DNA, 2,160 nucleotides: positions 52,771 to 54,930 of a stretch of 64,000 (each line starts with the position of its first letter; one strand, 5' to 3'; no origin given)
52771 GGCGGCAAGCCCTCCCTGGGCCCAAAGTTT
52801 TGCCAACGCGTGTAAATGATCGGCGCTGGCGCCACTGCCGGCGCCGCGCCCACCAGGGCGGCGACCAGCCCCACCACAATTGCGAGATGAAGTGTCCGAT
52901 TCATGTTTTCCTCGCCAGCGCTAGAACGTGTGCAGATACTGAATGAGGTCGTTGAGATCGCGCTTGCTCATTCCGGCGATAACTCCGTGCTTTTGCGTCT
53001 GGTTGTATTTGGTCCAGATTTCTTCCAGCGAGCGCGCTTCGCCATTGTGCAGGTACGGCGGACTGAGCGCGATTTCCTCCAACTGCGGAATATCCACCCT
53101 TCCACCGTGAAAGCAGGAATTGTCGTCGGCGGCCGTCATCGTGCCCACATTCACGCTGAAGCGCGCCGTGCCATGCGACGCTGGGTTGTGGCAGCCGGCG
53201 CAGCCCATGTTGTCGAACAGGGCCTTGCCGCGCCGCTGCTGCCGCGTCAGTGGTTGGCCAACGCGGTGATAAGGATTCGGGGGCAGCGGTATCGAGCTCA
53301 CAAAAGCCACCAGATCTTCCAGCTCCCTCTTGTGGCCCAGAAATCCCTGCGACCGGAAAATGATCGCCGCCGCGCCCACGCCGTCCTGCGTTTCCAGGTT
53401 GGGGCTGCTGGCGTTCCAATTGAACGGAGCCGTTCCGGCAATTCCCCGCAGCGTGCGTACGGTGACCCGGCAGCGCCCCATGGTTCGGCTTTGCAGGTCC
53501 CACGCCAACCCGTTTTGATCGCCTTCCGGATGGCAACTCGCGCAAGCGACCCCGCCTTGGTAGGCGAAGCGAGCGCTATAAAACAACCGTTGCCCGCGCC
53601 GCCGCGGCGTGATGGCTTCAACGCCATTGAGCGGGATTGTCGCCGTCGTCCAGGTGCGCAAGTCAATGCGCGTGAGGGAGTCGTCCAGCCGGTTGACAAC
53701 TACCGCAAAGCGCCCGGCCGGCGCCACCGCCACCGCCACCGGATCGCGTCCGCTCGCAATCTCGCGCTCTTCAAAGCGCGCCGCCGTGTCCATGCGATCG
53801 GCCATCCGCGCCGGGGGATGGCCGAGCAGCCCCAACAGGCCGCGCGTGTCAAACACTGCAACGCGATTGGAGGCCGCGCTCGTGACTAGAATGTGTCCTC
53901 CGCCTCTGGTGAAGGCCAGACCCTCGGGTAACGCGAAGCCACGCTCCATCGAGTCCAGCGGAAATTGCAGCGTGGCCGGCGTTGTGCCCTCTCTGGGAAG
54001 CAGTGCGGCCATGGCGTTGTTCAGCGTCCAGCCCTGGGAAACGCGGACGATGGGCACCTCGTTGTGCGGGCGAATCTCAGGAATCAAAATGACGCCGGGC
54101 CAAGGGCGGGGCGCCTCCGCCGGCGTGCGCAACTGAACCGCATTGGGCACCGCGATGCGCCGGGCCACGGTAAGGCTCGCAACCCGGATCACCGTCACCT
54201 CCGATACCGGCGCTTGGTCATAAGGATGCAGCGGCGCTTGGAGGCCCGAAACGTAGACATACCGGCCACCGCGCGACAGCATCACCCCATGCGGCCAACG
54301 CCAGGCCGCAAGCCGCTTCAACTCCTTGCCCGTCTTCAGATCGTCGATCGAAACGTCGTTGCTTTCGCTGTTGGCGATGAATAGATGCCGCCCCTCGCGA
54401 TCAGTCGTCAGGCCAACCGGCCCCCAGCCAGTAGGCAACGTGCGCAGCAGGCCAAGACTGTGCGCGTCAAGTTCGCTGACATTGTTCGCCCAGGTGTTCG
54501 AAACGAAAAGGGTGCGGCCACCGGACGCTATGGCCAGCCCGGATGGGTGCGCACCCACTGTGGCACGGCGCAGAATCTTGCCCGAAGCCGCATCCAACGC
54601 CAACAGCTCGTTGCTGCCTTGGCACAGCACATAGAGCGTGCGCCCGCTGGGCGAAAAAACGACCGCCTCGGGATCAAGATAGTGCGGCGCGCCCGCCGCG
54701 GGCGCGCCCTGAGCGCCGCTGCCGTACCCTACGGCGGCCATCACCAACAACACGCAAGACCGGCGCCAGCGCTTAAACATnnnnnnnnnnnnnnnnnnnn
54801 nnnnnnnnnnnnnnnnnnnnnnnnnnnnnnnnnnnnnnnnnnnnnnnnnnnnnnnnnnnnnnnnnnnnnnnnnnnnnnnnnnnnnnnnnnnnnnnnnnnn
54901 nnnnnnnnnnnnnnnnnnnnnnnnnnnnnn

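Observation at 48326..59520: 56-bp direct repeat (54/56 identical) brackets an 11,139-bp insertion between convergent dinB-family and aroA genes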

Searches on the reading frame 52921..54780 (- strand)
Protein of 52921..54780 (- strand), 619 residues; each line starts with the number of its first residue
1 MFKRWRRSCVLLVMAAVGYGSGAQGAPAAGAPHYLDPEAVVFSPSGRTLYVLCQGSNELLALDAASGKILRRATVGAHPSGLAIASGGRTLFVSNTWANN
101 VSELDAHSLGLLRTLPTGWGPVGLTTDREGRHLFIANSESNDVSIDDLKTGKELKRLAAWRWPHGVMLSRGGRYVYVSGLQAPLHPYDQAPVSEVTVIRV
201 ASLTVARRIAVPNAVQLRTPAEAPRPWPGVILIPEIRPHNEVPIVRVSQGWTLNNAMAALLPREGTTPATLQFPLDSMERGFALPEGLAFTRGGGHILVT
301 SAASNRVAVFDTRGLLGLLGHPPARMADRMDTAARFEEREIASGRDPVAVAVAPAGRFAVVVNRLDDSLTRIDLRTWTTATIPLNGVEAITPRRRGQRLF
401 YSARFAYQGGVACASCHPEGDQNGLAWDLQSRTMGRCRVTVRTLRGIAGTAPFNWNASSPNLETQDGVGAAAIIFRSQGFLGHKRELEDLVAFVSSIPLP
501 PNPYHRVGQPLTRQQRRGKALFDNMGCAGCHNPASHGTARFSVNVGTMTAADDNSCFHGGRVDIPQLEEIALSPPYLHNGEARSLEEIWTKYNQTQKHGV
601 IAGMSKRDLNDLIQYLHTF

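Call 7: search_protein_families(library=pfam, proteins=[window:52921-54780:-])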
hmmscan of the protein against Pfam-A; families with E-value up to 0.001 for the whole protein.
window:52921-54780:- (619 aa): 9 families
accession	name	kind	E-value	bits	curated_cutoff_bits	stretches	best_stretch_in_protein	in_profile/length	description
PF21783.3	YNCE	-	1.2e-11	45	27.1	1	46-212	167-325/339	YNCE-like beta-propeller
PF00034.26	Cytochrom_C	-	6.2e-09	37.5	21.3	1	517-618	3-88/90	Cytochrome c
PF10282.15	Lactonase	-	9.9e-09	35.3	21.7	1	40-145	196-317/344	Lactonase, 7-bladed beta-propeller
PF03150.19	CCP_MauG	-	2.7e-08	35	25.6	0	396-465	7-77/149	Di-haem cytochrome c peroxidase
PF01436.27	NHL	-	1.2e-06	28.7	20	0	282-310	1-28/28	NHL repeat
PF02239.22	Cytochrom_D1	-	1.3e-06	27.6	25.5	0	40-117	41-117/368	Cytochrome D1 heme domain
PF21419.2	RoxA-like_Cyt-c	-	0.00069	19.6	26.7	0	573-588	13-28/39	RoxA-like, cytochrome c-like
PF23393.2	Beta-prop_WDR90_POC16_2nd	-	0.00089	19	60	0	39-94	183-240/291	WDR90/POC16, second beta-propeller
PF13442.11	Cytochrome_CBB3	-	0.00098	19.9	27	0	514-574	2-34/68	Cytochrome C oxidase, cbb3-type, subunit III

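Call 26: find_related_loci(query=window:52924-54780:-, collection=genome_contigs, flank=10000)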
Query window:52924-54780:- (619 aa) in genome_contigs; peptide patterns used: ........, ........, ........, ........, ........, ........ (x = any residue, [..] = any of these).
87 stretches matched a pattern; 43 encode a relative of the query (tblastn E <= 1e-3); 43 distinct loci.
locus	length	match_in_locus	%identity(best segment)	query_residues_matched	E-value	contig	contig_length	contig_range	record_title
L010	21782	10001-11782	47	27-619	4e-174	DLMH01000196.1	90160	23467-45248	MAG TPA_asm: Candidatus Acidiferrum typicum isolate UBA7541 UBA7541_contig_1028, whole genome shotgun sequence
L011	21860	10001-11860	48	9-619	3e-173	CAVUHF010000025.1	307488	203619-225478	MAG: Candidatus Acidoferrales bacterium isolate MFD02134.bin.1.103 genome assembly, contig: contig_8980, whole genome sh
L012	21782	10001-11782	47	27-619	2e-171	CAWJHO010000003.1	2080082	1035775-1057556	MAG: uncultured Acidobacteriota bacterium isolate MFD03323.bin.1.136 genome assembly, contig: contig_32425, whole genome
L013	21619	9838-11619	47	27-619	3e-170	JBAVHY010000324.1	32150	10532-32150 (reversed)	MAG: Candidatus Acidiferrum sp. isolate MFD02551_ilm_asm_bin5 k127_77942, whole genome shotgun sequence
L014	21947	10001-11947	46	4-619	2e-170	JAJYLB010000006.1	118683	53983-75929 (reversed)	MAG: Acidobacteria bacterium isolate DBS2-1.bin60 NODE_250_length_118683_cov_2.024739, whole genome shotgun sequence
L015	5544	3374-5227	45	6-619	6e-169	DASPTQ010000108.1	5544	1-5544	MAG TPA_asm: Terriglobales bacterium isolate SMAG_U12281 k141_1775556, whole genome shotgun sequence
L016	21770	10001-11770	38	34-619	3e-110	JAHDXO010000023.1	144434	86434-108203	MAG: Pirellulaceae bacterium isolate PLA7 NODE_364_length_144434_cov_10.063555, whole genome shotgun sequence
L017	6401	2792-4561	36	34-619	1e-108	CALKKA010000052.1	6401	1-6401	MAG: uncultured Phycisphaerae bacterium isolate N4_Bin_METABAT__100_sub_1 genome assembly, contig: c_000004482391, whole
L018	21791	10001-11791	37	27-619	6e-108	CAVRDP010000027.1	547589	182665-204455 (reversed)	MAG: uncultured Planctomycetia bacterium isolate MFD01231.bin.2.30 genome assembly, contig: contig_12791, whole genome s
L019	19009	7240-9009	38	33-619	6e-107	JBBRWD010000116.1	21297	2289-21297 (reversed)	MAG: Limisphaerales bacterium isolate La4_concoct.005 La4_concoct.005_K_534602_L_21297_cov_50.5637, whole genome shotgun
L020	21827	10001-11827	37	27-619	4e-105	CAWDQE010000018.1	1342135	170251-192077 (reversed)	MAG: uncultured Planctomycetia bacterium isolate MFD01231.bin.2.20 genome assembly, contig: contig_6736, whole genome sh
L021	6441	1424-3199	36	32-619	4e-104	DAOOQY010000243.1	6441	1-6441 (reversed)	MAG TPA_asm: Verrucomicrobiota bacterium isolate AMR_MDS_2559 NODE_14675_length_6441_cov_3.758534, whole genome shotgun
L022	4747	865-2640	36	32-619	2e-104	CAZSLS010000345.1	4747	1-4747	MAG TPA_asm: uncultured Planctomycetaceae bacterium isolate SRP260945_co1_237 genome assembly, contig: NODE_36282_length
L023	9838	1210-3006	35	26-619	2e-103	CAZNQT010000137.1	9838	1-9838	MAG TPA_asm: uncultured Pirellulales bacterium isolate SRP323688_co1_253 genome assembly, contig: NODE_10219_length_9838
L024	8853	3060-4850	38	27-619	3e-103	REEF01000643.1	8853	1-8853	MAG: Planctomycetaceae bacterium isolate PLM2.Bin2 NODE_10809_length_8853_cov_5.70311, whole genome shotgun sequence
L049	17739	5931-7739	44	27-619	5e-161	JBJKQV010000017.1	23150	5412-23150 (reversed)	MAG: Terriglobia bacterium isolate Bin_43 S1Ck127_3301685_flag_1_multi_6.0000_len_23150, whole genome shotgun sequence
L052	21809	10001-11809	46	30-619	1e-164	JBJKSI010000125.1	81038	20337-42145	MAG: Candidatus Acidiferrales bacterium isolate Bin_79 S1Ck127_465616_flag_0_multi_10.0000_len_81038, whole genome shotg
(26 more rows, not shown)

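Call 30: search_protein_families(library=pfam, proteins=[L052:32-2299:+, L052:2478-5099:+, L052:13659-14564:+, L052:17145-19046:+, L052:17814-19184:-, L052:19856-21769:-, L014:45-3371:+, L014:4866-5567:-, L014:17589-18227:-, L014:20057-21844:-])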
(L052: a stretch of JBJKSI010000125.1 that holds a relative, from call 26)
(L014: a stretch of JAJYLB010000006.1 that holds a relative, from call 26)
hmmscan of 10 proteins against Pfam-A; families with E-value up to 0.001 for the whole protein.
L052:32-2299:+ (755 aa): 6 families
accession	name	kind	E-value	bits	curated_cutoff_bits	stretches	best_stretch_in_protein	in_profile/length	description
PF07228.17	SpoIIE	-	3e-40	138.6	25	1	401-601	2-191/192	Stage II sporulation protein E (SpoIIE)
PF13185.12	GAF_2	-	1e-31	110.4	28.6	2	161-306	2-135/136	GAF domain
PF01590.32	GAF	-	3.9e-28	99.1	22.4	2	3-131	11-133/133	GAF domain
PF13581.12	HATPase_c_2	-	1.4e-19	70.8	27.4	1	616-740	2-126/127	Histidine kinase-like ATPase domain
PF13492.12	GAF_3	-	3.7e-14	53.7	27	2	4-133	12-129/129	GAF domain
PF03472.21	Autoind_bind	-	0.0002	21.3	23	0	74-127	89-145/149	Autoinducer binding domain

L052:2478-5099:+ (873 aa): 1 family
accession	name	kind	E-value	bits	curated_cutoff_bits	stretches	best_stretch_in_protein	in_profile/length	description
PF00343.26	Phosphorylase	-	0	1026.5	27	1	157-870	2-713/713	Carbohydrate phosphorylase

L052:13659-14564:+ (301 aa): 2 families
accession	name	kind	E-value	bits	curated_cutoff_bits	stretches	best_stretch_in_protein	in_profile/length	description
PF00793.26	DAHP_synth_1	-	5.9e-60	202.9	25.5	1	39-271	9-249/270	DAHP synthetase I family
PF03102.20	NeuB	-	2.4e-05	24.4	22.1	1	96-188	55-147/241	NeuB family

L052:17145-19046:+ (633 aa): 4 families
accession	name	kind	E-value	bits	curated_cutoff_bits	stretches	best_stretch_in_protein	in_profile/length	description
PF05199.19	GMC_oxred_C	-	9.1e-23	81.8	24.6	1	495-617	4-139/139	GMC oxidoreductase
PF00732.25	GMC_oxred_N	-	3.5e-15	56.9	23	1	143-366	14-200/218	GMC oxidoreductase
PF00890.30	FAD_binding_2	-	3.9e-09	36.6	20.4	1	77-359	1-206/414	FAD binding domain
PF01494.25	FAD_binding_3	-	0.00045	20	22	0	76-106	2-32/349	FAD binding domain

L052:17814-19184:- (456 aa): 0 families

L052:19856-21769:- (637 aa): 2 families
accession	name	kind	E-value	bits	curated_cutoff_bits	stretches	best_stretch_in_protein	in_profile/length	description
PF02687.27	FtsX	-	1.1e-30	106.6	25.5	2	517-630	2-120/120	FtsX-like permease C-terminal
PF12704.14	MacB_PCD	-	4.7e-24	86.3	27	2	260-480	10-206/207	MacB-like periplasmic core domain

L014:45-3371:+ (1108 aa): 4 families
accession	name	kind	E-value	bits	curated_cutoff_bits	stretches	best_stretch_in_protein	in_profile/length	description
PF15902.12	Sortilin-Vps10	-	2.9e-29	102.6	33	2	641-723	3-87/446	Sortilin, neurotensin receptor 3,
PF13088.12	BNR_2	-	1e-08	35.3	31.4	0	579-655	133-202/277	BNR repeat-like domain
PF14870.12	PSII_BNR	-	1.3e-08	34.9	27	0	519-656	40-142/303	Photosynthesis system II assembly factor YCF48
PF02012.26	BNR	-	2.1e-06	27.3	27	0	247-257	1-11/12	BNR/Asp-box repeat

L014:4866-5567:- (233 aa): 2 families
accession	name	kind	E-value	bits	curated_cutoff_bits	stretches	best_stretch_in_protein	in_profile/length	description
PF13442.11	Cytochrome_CBB3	-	2.3e-10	41.1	27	1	140-220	3-68/68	Cytochrome C oxidase, cbb3-type, subunit III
PF00034.26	Cytochrom_C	-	1.6e-09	39.4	21.3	1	141-223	2-89/90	Cytochrome c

L014:17589-18227:- (212 aa): 2 families
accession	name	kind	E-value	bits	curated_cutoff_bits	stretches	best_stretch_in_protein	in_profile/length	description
PF05163.17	DinB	-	1.4e-11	45.1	23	1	57-209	5-158/165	DinB family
PF12867.12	DinB_2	-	0.00027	21.8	24.8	1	66-188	5-127/128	DinB superfamily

L014:20057-21844:- (595 aa): 0 families

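Call 41: search_protein_families(library=ncbifam, proteins=[window:52921-54780:-], max_evalue=0.01)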
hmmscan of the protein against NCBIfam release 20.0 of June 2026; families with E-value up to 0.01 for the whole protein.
window:52921-54780:- (619 aa): 12 families
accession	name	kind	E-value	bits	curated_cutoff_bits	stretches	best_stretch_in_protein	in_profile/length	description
NF052342.1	hydrazine_BC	exception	2.5e-29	102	1250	2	394-533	420-568/690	hydrazine synthase subunit beta-gamma fusion subunit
TIGR03866.1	PQQ_ABC_repeats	subfamily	8.2e-24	84.2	287.3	2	90-179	12-101/310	PQQ-dependent catabolism-associated beta-propeller protein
NF052340.1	hydrazine_beta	equivalog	5.8e-20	71.7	560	3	37-130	35-128/372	hydrazine synthase subunit beta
TIGR02276.1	beta_rpt_yvtn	repeat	9.8e-20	70.3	27.85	1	44-84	1-41/42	beta-propeller repeat protein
NF052341.1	hydrazine_gamma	equivalog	1.4e-19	70.2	625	2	394-535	69-219/339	hydrazine synthase subunit gamma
TIGR04039.1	MXAN_0977_Heme2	hypoth_equivalog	6.4e-09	35.3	362.85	1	528-598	214-281/336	MbnH family di-heme enzyme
NF052460.1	L-NosZ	equivalog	1e-08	34.2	700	1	34-178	86-233/480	clade III lactonase-type nitrous-oxide reductase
NF052280.1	7_blade_YncE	equivalog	1.1e-07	31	400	1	39-94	261-316/338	7-bladed beta-propeller protein YncE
TIGR03791.1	TTQ_mauG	equivalog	1.2e-07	31.3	443.85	0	396-466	9-80/291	tryptophan tryptophylquinone biosynthesis enzyme MauG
NF040606.1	CytoC_perox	subfamily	3.9e-06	26.3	150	0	486-549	269-330/524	di-heme-cytochrome C peroxidase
TIGR03907.1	QH_beta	equivalog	0.00055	19.1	223.2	0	36-76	34-74/338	quinohemoprotein amine dehydrogenase subunit beta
NF008258.1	PRK11028.1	equivalog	0.0025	17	370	0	120-181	82-147/330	6-phosphogluconolactonase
